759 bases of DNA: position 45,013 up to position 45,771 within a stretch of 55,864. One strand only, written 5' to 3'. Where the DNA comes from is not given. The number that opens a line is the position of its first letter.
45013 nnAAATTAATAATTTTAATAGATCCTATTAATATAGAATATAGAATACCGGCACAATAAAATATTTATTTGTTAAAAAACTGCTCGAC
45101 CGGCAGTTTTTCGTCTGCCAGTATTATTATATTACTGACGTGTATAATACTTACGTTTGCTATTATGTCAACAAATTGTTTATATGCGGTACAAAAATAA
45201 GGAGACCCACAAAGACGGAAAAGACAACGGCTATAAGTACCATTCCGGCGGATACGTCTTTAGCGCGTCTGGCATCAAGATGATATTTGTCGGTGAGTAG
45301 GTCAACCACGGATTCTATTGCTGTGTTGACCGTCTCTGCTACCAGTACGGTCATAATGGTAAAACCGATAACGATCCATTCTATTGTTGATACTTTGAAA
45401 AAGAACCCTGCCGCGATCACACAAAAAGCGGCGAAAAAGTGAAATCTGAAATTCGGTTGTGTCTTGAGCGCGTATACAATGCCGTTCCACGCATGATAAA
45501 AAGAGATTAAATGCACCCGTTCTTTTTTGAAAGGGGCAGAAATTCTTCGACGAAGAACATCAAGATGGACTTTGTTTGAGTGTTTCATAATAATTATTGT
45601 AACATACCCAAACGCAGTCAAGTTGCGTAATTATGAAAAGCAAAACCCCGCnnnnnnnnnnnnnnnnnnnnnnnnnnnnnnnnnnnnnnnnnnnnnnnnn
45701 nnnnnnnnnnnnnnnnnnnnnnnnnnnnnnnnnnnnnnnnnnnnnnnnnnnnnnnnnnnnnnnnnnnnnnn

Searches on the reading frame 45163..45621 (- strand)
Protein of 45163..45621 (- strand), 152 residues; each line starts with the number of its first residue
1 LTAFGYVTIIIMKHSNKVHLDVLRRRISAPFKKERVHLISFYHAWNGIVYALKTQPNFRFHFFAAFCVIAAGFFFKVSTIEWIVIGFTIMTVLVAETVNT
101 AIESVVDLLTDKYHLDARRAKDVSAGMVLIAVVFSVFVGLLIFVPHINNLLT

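Call 54: search_protein_families(library=pfam, proteins=[window:45163-45621:-], max_evalue=0.01)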
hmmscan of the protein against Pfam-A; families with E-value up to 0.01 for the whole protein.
window:45163-45621:- (152 aa): 1 family
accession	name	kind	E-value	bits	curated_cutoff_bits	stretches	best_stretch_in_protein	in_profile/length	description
PF01219.24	DAGK_prokar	-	4.6e-36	123.2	22.3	1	43-143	2-102/102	Prokaryotic diacylglycerol kinase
